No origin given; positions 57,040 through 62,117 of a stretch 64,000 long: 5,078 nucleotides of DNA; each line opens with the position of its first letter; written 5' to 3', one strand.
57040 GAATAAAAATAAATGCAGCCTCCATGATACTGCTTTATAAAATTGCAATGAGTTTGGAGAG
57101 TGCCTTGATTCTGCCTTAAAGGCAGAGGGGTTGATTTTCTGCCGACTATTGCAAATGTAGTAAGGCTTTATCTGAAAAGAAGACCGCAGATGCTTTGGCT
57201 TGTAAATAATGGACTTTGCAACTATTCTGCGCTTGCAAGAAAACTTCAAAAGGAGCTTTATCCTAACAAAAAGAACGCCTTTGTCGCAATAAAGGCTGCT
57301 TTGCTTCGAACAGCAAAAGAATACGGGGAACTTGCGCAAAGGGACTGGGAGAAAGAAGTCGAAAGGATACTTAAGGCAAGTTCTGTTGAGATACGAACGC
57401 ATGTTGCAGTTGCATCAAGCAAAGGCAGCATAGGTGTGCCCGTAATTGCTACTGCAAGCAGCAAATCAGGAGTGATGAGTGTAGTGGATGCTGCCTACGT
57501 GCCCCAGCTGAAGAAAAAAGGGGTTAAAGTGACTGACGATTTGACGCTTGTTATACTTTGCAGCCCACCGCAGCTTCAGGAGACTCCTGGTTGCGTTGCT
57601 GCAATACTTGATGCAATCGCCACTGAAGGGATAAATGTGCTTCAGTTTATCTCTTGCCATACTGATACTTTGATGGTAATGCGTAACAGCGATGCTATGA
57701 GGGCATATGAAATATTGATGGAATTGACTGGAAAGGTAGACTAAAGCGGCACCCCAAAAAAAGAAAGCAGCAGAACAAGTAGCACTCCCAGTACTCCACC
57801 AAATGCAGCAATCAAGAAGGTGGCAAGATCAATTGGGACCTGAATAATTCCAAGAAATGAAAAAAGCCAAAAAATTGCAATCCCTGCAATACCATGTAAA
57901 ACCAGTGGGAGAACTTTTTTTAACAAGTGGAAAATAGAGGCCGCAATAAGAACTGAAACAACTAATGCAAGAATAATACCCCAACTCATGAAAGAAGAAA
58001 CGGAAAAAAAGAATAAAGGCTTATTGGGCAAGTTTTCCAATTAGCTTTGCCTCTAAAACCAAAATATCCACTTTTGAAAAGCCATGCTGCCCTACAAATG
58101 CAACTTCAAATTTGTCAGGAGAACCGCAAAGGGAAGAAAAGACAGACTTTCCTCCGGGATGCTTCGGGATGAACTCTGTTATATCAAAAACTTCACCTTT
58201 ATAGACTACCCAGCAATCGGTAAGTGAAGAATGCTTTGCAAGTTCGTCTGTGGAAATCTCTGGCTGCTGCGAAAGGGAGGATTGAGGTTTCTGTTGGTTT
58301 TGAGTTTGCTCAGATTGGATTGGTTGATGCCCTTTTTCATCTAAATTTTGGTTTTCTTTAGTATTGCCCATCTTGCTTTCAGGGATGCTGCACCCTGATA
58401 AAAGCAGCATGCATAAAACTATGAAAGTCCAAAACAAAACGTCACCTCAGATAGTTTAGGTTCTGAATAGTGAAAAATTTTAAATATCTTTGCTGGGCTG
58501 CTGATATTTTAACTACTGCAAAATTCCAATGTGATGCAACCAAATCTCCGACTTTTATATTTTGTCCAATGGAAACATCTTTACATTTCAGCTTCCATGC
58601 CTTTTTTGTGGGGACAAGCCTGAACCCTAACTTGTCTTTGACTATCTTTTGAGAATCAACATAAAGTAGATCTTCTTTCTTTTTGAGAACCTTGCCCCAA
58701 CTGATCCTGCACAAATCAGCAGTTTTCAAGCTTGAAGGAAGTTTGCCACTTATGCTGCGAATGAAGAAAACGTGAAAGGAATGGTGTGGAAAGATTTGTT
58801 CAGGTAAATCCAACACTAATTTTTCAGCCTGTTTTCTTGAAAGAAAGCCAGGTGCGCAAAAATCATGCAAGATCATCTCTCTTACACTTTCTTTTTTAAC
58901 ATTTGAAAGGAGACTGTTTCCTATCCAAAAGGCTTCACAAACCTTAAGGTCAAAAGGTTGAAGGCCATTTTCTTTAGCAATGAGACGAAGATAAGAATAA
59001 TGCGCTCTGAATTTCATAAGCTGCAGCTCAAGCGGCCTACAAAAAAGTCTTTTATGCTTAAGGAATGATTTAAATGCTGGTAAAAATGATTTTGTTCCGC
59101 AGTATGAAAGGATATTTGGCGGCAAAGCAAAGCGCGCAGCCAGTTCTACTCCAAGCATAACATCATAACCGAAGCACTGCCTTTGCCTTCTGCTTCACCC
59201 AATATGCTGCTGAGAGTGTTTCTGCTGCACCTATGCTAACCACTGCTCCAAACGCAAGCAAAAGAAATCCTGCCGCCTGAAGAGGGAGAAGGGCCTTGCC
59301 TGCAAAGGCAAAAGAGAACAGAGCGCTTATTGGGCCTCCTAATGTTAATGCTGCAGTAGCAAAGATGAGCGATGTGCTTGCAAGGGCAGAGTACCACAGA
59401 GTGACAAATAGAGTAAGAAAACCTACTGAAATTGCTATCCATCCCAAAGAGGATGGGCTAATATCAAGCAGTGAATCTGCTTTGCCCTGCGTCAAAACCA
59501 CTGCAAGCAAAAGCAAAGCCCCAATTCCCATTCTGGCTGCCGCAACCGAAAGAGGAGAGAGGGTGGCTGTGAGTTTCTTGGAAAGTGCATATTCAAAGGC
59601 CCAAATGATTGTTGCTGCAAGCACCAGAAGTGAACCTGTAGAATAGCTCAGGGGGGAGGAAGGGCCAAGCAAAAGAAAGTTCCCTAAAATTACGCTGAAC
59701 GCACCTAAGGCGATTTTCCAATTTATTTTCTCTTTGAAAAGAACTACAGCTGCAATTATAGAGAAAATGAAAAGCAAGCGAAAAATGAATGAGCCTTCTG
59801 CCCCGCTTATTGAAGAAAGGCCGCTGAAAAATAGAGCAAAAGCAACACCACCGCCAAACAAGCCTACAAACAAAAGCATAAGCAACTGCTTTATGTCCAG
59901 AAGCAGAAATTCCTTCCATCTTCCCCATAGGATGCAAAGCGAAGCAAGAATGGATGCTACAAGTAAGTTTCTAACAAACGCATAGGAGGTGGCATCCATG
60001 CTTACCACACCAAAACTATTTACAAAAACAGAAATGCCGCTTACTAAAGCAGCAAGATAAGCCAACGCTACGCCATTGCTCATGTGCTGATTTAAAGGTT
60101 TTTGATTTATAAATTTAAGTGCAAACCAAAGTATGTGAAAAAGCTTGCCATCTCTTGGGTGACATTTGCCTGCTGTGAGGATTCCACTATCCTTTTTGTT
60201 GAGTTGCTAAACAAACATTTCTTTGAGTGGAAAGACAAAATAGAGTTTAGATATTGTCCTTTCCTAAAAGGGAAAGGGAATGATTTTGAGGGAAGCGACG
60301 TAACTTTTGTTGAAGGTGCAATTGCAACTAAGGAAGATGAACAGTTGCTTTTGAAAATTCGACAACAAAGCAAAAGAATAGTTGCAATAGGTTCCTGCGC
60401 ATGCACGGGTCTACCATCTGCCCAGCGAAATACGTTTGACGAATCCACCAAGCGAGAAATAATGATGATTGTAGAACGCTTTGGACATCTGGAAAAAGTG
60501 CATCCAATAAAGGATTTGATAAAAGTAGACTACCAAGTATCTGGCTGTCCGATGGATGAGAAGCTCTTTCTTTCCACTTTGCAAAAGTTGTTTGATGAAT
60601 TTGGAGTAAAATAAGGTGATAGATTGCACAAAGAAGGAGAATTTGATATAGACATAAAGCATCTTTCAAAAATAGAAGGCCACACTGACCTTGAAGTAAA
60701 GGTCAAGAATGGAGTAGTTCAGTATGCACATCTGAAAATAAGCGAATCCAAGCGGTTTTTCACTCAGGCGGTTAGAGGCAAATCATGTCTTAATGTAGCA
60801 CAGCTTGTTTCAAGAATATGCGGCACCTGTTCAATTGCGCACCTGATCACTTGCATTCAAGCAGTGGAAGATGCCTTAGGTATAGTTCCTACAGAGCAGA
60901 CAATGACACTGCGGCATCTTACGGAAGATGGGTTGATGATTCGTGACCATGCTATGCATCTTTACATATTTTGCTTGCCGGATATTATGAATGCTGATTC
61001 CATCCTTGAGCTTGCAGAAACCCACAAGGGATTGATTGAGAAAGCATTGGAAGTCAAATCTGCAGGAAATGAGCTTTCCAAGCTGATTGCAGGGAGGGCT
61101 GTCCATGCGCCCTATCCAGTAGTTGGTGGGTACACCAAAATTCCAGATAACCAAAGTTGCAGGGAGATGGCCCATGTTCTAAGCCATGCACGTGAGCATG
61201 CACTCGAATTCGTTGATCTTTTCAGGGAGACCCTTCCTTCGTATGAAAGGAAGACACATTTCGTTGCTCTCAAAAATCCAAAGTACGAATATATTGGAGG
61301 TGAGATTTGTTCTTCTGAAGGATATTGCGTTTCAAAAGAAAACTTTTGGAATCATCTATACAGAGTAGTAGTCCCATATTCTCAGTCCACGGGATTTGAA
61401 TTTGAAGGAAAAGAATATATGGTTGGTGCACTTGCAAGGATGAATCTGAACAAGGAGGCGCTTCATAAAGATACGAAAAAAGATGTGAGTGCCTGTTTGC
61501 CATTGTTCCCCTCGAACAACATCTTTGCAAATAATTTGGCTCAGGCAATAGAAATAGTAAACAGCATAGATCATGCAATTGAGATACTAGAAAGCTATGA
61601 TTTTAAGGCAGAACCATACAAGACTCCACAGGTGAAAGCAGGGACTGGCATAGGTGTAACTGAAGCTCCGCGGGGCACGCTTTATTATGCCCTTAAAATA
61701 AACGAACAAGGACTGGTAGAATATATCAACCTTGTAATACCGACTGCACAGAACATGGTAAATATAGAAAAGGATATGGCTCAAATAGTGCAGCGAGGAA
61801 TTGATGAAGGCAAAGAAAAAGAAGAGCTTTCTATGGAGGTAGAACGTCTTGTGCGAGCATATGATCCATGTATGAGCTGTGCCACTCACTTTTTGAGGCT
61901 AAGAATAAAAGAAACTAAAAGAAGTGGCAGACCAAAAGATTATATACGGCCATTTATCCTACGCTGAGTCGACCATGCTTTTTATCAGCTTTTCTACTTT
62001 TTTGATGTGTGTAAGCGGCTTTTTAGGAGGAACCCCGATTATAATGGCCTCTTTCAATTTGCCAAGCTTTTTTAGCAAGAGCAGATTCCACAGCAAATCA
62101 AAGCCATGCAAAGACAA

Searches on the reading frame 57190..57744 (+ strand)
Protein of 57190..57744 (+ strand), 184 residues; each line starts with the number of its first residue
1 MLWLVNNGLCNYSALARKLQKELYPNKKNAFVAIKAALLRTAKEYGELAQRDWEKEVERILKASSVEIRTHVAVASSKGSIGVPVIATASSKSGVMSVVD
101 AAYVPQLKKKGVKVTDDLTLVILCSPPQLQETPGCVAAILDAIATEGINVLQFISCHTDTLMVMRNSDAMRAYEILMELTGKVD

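Call 22: search_protein_families(library=pfam, proteins=[window:57190-57744:+])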
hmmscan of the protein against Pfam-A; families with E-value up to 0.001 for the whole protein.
window:57190-57744:+ (184 aa): 2 families
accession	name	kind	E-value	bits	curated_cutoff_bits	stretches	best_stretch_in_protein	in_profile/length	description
PF13840.12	ACT_7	-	5.9e-06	26.5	27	1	130-176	18-63/65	ACT domain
PF22468.2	ACT_9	-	4.2e-05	23.7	27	0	129-176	8-57/61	ACT domain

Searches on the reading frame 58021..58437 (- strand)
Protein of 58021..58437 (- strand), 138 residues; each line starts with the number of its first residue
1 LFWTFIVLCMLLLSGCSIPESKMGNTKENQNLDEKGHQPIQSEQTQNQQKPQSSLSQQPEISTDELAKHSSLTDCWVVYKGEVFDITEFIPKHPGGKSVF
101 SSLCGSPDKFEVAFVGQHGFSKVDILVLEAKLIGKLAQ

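Call 22: search_protein_families(library=pfam, proteins=[window:58021-58437:-])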
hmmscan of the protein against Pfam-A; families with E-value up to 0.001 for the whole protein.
window:58021-58437:- (138 aa): 1 family
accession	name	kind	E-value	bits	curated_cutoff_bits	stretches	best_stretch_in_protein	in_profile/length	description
PF00173.33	Cyt-b5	-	1.2e-13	51.3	23.7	1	63-110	2-51/74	Cytochrome b5-like Heme/Steroid binding domain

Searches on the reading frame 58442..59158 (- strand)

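Call 22: search_protein_families(library=pfam, proteins=[window:58442-59158:-])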
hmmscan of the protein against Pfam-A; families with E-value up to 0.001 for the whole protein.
window:58442-59158:- (238 aa): 1 family
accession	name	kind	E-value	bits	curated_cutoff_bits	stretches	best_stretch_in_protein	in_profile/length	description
PF19927.4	DUF6390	-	5.7e-35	121.4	25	1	3-235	5-235/244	Family of unknown function (DUF6390)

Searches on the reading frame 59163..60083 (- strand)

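Call 22: search_protein_families(library=pfam, proteins=[window:59163-60083:-])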
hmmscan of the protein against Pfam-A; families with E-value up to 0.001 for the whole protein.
window:59163-60083:- (306 aa): 1 family
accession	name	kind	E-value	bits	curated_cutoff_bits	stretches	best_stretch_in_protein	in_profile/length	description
PF00892.27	EamA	-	4.3e-30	105.2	28.2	2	4-139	3-134/135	EamA-like transporter family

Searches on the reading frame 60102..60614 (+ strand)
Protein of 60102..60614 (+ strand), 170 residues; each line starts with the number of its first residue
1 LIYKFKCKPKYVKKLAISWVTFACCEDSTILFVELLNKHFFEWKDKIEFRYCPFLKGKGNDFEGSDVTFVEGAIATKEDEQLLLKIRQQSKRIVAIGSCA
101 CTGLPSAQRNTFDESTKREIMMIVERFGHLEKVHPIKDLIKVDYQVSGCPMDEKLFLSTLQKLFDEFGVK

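Call 22: search_protein_families(library=pfam, proteins=[window:60102-60614:+])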
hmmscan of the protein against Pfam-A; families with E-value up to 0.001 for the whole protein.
window:60102-60614:+ (170 aa): 1 family
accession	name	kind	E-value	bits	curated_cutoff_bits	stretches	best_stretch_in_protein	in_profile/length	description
PF01058.29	Oxidored_q6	-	1.9e-20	73.3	27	1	29-163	5-128/128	NADH ubiquinone oxidoreductase, 20 Kd subunit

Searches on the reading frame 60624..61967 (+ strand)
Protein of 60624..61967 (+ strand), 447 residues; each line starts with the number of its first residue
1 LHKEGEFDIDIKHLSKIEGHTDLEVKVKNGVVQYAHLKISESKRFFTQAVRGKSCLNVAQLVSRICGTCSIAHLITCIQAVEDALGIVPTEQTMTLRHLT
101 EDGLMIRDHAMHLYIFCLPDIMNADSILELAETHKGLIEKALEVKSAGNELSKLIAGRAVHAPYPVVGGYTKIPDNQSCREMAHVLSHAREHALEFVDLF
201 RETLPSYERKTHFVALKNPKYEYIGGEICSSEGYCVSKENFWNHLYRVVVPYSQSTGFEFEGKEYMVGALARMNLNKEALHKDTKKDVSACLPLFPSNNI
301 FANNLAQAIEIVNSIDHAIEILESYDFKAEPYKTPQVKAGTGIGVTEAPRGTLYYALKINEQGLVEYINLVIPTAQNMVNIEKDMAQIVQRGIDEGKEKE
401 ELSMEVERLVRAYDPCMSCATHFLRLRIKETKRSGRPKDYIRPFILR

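Call 23: search_protein_families(library=pfam, proteins=[window:60624-61967:+])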
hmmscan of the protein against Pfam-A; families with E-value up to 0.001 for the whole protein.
window:60624-61967:+ (447 aa): 1 family
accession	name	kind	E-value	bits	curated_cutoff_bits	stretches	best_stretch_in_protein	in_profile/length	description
PF00374.24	NiFeSe_Hases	-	1.9e-30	106.7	25.8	2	252-422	321-508/508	Nickel-dependent hydrogenase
